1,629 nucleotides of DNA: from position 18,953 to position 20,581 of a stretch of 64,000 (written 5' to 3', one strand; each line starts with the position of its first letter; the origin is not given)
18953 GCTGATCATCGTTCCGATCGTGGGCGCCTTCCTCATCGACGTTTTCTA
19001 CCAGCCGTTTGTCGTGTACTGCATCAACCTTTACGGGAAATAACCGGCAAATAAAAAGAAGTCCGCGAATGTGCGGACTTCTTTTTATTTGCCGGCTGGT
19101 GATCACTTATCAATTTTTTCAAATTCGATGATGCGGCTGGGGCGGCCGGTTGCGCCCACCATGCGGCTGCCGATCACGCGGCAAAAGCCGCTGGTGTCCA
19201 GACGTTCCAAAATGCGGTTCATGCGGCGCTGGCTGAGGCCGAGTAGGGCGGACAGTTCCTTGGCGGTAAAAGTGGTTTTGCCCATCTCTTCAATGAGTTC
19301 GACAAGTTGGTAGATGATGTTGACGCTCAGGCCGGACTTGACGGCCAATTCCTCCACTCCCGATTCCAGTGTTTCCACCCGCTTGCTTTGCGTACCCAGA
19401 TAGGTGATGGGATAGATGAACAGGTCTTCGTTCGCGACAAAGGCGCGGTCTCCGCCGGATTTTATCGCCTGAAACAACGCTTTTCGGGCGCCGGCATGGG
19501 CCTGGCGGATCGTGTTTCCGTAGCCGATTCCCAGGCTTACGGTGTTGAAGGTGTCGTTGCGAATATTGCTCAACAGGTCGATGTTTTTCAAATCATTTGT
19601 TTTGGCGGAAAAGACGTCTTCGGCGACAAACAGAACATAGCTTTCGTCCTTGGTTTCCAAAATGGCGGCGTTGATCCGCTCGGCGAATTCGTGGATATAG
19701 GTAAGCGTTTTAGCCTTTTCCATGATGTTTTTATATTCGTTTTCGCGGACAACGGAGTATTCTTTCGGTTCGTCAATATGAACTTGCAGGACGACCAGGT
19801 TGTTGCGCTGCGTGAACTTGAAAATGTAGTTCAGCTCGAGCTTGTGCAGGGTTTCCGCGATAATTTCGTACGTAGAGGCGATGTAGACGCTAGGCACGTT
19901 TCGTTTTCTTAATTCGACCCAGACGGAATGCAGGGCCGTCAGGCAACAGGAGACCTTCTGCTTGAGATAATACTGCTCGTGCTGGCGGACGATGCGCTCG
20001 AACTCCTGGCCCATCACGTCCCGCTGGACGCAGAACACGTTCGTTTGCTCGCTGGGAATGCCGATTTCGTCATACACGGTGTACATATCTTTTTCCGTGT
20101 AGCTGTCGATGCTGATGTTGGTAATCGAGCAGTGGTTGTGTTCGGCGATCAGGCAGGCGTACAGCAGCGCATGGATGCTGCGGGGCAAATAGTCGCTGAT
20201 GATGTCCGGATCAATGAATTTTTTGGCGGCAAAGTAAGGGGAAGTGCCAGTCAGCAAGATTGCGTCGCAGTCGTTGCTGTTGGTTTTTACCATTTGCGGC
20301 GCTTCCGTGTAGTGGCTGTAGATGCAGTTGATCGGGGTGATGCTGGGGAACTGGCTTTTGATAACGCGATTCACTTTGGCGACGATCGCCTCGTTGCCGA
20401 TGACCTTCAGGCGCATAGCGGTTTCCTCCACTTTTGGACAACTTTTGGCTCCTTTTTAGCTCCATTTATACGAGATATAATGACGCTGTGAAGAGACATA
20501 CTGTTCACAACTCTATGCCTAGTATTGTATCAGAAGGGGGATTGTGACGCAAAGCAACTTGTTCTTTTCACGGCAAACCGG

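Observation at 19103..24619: Divergent regulator / two unclassified membrane proteins / D-aminoacylase, with a convergent class-A-like serine hydrolase: a putative N-acyl-D-amino-acid or D-peptide salvage locus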

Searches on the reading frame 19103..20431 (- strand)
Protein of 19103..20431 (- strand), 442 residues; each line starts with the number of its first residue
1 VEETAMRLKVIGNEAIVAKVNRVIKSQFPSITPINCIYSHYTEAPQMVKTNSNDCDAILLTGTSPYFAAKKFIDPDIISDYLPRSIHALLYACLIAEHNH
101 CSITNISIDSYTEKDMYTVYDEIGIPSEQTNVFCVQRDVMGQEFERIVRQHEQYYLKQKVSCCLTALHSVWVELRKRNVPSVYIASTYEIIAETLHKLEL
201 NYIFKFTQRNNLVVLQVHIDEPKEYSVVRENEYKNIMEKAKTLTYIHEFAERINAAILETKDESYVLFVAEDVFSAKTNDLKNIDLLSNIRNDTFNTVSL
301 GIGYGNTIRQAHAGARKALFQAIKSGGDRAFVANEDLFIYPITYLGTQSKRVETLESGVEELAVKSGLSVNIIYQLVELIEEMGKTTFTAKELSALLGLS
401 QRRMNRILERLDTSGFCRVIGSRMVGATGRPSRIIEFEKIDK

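Call 3: search_protein_families(library=pfam, proteins=[window:19103-20431:-], max_evalue=0.01)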
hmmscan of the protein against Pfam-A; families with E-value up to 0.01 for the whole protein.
window:19103-20431:- (442 aa): 3 families
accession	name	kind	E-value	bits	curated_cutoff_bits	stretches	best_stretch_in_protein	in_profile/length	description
PF24898.2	GGDEF_GdpP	-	1.8e-05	25.4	30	1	218-334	2-120/126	Cyclic-di-AMP phosphodiesterase GdpP-like, GGDEF domain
PF18182.6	mCpol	-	0.0033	18.2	26.4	1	231-319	20-104/114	minimal CRISPR polymerase domain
PF01978.25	TrmB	-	0.0092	16.3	25.6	0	387-422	22-57/68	Sugar-specific transcriptional regulator TrmB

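Call 4: search_protein_families(library=ncbifam, proteins=[window:19103-20431:-], max_evalue=0.01)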
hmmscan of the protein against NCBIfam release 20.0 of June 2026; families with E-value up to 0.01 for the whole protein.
window:19103-20431:- (442 aa): 2 families
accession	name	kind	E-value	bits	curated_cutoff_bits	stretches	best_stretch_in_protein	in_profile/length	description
NF033576.1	mCpol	domain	0.0019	18.8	40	1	247-331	34-112/118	mCpol domain-containing protein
NF002587.0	PRK02240.1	subfamily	0.0059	16.3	306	1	232-322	150-242/257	GTP cyclohydrolase IIa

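Call 52: search_protein_families(library=pfam, alignment_id=A4, max_evalue=0.01)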
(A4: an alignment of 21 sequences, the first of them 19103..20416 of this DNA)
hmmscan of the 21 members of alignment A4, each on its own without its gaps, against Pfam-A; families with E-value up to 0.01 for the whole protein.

A. member 1, window:19103-20416:- (437 aa): 3 families
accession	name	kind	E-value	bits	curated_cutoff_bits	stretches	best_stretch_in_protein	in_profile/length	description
PF24898.2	GGDEF_GdpP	-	1.8e-05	25.5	30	1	213-329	2-120/126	Cyclic-di-AMP phosphodiesterase GdpP-like, GGDEF domain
PF18182.6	mCpol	-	0.0033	18.2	26.4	1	226-314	20-104/114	minimal CRISPR polymerase domain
PF01978.25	TrmB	-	0.0088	16.3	25.6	0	382-417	22-57/68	Sugar-specific transcriptional regulator TrmB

B. families by the number of members that match (of 21 scanned): 22 families
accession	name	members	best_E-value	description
PF08279.18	HTH_11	13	4e-07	HTH domain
PF24898.2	GGDEF_GdpP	9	2.4e-10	Cyclic-di-AMP phosphodiesterase GdpP-like, GGDEF domain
PF13730.12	HTH_36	7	4.5e-06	Helix-turn-helix domain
PF13545.12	HTH_Crp_2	5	0.0008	Crp-like helix-turn-helix domain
PF13412.12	HTH_24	4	6.8e-05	Winged helix-turn-helix DNA-binding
PF12802.13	MarR_2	3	6.7e-05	MarR family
PF13384.12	HTH_23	3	0.0022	Homeodomain-like domain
PF25213.1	HVO_A0261_N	2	0.00019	HVO_A0261 N-terminal domain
PF09339.16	HTH_IclR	2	0.00075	IclR helix-turn-helix domain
PF02005.22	TRM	2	0.0026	N2,N2-dimethylguanosine tRNA methyltransferase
PF01978.25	TrmB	2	0.0034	Sugar-specific transcriptional regulator TrmB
PF13551.12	HTH_29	2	0.005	Winged helix-turn helix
PF01047.28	MarR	2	0.0083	MarR family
PF20714.3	HTH_64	1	0.0003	DpiA-like helix-turn-helix domain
PF05165.17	GCH_III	1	0.00089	GTP cyclohydrolase III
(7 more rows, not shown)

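Call 53: search_solved_structures(query=A4, max_evalue=1)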
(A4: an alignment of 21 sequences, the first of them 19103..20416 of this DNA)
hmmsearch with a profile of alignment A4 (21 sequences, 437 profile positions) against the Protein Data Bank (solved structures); distinct sequences matched with E-value up to 1: 27.
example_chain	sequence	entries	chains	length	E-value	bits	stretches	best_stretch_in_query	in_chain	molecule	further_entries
2qv6_A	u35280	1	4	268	8.2e-05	24.9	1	280-332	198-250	GTP cyclohydrolase III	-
3cta_A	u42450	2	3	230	0.0002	23.6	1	369-415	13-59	Riboflavin kinase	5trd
4yxz_A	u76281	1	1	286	0.00027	23.3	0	348-398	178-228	dTor_9x31L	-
2d1h_A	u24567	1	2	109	0.13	14.4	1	373-427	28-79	109aa long hypothetical transcriptional regulator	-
2ipf_A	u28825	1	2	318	0.35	13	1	172-255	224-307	(3(17)alpha-hydroxysteroid dehydrogenase)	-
2ipg_A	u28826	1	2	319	0.36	13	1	172-255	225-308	3(17)alpha-hydroxysteroid dehydrogenase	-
2he5_A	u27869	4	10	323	0.36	12.9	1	172-255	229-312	Aldo-keto reductase family 1, member C21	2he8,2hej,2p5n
3cv6_A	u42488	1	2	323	0.41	12.8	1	173-255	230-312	Aldo-keto reductase family 1 member C21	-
2lcq_A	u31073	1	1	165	0.43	12.7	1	346-419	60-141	Putative toxin VapC6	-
6dt4_A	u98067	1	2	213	0.44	12.7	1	343-421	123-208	Cyclic AMP receptor protein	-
3fjn_A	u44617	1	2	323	0.48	12.5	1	173-255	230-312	Aldo-keto reductase family 1 member C21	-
4y6i_A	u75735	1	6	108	0.5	12.5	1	50-96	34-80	Divalent-cation tolerance protein CutA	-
2fml_A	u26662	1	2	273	0.64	12.1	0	387-435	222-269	MutT/nudix family protein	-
4i02_A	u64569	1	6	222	0.64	12.1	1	380-421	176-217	Catabolite gene activator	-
3qop_A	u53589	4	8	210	0.79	11.8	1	380-421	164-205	Catabolite gene activator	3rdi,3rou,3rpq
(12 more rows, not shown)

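Call 87: find_homologous_proteins(query=A4)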
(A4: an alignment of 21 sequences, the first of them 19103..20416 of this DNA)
Query A4 (21 sequences) (437 aa, profile of the alignment): 44 proteins with E <= 0.001 among 8000 candidates.
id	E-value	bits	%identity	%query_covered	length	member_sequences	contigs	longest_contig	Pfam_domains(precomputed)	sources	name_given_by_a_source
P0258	8.2e-175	600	38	99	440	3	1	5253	-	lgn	-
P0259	5.5e-161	555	38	99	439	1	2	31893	-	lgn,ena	-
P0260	1.8e-160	553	36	99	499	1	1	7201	-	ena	-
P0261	1.0e-156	540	39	99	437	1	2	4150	PF24898.3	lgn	-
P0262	2.3e-156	539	37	99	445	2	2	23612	-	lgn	-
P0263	1.7e-154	533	22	96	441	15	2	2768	PF08279.19,PF13730.13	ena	-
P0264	2.4e-154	533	36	99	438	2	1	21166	PF08279.19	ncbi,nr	ncbi:MAG: HTH domain-containing protein [Negativicutes bacterium]|nr:HTH domain-containing protein [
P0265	3.8e-153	529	37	99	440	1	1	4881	-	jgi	jgi:hypothetical protein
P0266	8.9e-153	527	36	99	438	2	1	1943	PF08279.19,PF24898.3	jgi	-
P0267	5.1e-150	518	34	99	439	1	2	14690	PF24898.3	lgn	-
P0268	1.0e-149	517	42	99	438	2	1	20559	PF01047.29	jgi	jgi:hypothetical protein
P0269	6.3e-149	515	34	99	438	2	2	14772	PF08279.19,PF24898.3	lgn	-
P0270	6.6e-148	511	94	100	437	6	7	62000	-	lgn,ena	-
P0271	3.8e-142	492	35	99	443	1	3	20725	-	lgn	-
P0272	2.8e-141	490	24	96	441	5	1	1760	PF08279.19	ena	-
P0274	5.0e-140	485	32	99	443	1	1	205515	-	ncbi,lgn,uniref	ncbi:hypothetical protein SH2C18_27420 [Clostridium sediminicola]|uniref:hypothetical protein n=1 Ta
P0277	7.8e-139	482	30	99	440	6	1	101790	PF24898.3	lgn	-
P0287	6.5e-116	406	33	89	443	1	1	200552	-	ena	-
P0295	6.2e-111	390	31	100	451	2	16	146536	-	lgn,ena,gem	-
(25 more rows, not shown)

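Call 88: find_encoding_contigs(protein=P0274, flank=7000, max_places=1)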
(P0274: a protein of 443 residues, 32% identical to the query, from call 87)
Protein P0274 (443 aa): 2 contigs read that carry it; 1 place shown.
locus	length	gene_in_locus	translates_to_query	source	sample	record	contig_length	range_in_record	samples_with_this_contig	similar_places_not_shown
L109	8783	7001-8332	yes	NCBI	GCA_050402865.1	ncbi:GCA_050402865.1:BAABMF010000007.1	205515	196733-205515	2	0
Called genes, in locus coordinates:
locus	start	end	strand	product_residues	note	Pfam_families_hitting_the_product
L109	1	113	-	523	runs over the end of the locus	PF03313:SDH_alpha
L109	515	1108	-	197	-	PF00440:TetR_N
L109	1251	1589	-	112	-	PF01638:HxlR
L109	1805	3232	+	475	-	PF01262:AlaDh_PNT_C (faint), PF01494:FAD_binding_3 (faint), PF02254:TrkA_N (faint), PF03486:HI0933_like (faint), PF07992:Pyr_redox_2, PF13738:Pyr_redox_3 (weak), PF00070:Pyr_redox, PF02852:Pyr_redox_dim, +2 more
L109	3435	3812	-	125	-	PF01042:Ribonuc_L-PSP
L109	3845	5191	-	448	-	PF00209:SNF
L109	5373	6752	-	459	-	PF01212:Beta_elim_lyase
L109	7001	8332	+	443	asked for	-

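Call 89: find_encoding_contigs(protein=P0295, flank=7000, max_places=1)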
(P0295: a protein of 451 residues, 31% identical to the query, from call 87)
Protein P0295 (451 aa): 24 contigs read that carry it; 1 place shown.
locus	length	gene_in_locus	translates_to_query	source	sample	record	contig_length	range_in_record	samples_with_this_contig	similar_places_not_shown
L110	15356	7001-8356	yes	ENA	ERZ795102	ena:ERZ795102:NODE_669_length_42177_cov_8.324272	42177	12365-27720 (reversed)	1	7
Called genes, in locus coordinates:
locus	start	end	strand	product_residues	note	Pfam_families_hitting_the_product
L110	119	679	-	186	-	PF13302:Acetyltransf_3, PF13420:Acetyltransf_4, PF00583:Acetyltransf_1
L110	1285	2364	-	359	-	PF00871:Acetate_kinase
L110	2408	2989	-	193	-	PF01558:POR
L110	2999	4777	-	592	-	PF01855:POR_N, PF02775:TPP_enzyme_C, PF00037:Fer4 (faint), PF12797:Fer4_2 (faint), PF13237:Fer4_10 (weak), PF14697:Fer4_21 (weak), PF12838:Fer4_7 (weak)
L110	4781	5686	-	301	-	PF01515:PTA_PTB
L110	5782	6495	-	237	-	PF00561:Abhydrolase_1 (weak), PF12146:Hydrolase_4 (weak), PF12697:Abhydrolase_6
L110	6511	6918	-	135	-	-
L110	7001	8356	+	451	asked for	-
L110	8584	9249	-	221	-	-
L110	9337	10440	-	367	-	PF03446:NAD_binding_2, PF03807:F420_oxidored, PF02153:PDH_N, PF20463:PDH_C, PF01842:ACT (weak), PF22629:ACT_AHAS_ss (faint)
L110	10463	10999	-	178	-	PF28549:NDPSase_N (weak), PF00293:NUDIX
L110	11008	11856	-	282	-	PF01210:NAD_Gly3P_dh_N, PF03446:NAD_binding_2 (weak), PF03807:F420_oxidored, PF14748:P5CR_dimer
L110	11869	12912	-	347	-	PF05496:RuvB_N, PF06068:TIP49 (weak), PF07728:AAA_5 (weak), PF00004:AAA, PF17864:AAA_lid_4, PF05491:WHD_RuvB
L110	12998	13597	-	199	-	PF01330:RuvA_N, PF00633:HHH (faint), PF14520:HHH_5, PF21176:RecR_HhH (faint), PF07499:RuvA_C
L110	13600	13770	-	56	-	-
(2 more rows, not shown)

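Call 90: find_encoding_contigs(protein=P0277, flank=7000, max_places=1)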
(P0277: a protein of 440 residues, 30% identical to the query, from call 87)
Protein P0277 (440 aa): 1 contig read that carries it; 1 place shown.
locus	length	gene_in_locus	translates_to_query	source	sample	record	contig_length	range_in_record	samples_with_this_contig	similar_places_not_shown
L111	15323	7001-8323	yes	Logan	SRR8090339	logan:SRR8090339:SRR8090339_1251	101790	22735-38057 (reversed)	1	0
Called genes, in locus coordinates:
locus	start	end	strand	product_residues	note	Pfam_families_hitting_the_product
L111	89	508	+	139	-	PF00582:Usp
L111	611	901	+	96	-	PF25952:DUF7990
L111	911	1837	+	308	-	PF01656:CbiA, PF02374:ArsA_ATPase, PF10609:ParA (faint), PF13614:AAA_31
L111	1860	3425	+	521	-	PF03315:SDH_beta, PF03313:SDH_alpha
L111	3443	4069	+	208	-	PF02589:LUD_dom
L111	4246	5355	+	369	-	PF04389:Peptidase_M28, PF05343:Peptidase_M42 (faint), PF01546:Peptidase_M20, PF07687:M20_dimer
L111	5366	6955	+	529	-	PF03606:DcuC (weak), PF03806:ABG_transport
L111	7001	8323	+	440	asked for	PF24898:GGDEF_GdpP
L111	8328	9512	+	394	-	PF02515:CoA_transf_3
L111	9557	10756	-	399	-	PF04389:Peptidase_M28 (faint), PF05343:Peptidase_M42 (faint), PF01546:Peptidase_M20, PF07687:M20_dimer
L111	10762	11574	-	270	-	PF05853:BKACE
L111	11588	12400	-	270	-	PF05853:BKACE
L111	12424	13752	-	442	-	PF02667:SCFA_trans, PF03606:DcuC (weak)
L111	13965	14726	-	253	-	PF12986:DUF3870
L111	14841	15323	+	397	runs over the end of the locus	PF00291:PALP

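Call 91: find_encoding_contigs(protein=P0287, flank=7000, max_places=1)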
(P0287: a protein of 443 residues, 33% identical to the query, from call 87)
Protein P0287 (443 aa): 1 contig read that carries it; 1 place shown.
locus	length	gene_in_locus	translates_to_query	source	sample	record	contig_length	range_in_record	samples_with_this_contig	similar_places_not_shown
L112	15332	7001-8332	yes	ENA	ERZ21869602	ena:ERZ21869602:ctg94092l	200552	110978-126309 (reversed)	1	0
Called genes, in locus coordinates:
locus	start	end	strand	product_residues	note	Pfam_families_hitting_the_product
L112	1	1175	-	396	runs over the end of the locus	PF07690:MFS_1, PF00083:Sugar_tr, PF07690:MFS_1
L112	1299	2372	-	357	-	PF00871:Acetate_kinase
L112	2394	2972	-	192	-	PF01558:POR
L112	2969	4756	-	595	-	PF01855:POR_N, PF12837:Fer4_6 (faint), PF02775:TPP_enzyme_C, PF12797:Fer4_2 (faint), PF13237:Fer4_10 (weak), PF14697:Fer4_21 (weak), PF12838:Fer4_7 (weak), PF00037:Fer4 (weak)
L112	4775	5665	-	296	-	PF01515:PTA_PTB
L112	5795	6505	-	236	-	PF00561:Abhydrolase_1 (weak), PF12146:Hydrolase_4 (weak), PF12697:Abhydrolase_6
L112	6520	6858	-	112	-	-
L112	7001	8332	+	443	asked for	-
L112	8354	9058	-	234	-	PF00072:Response_reg, PF00486:Trans_reg_C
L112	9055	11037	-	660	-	PF00512:HisKA, PF02518:HATPase_c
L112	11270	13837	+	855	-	PF09479:Flg_new, PF18998:Flg_new_2 (weak), PF09479:Flg_new, PF18998:Flg_new_2 (weak), PF09479:Flg_new, PF18998:Flg_new_2 (weak), PF09479:Flg_new, PF02368:Big_2, +1 more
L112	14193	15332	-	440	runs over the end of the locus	-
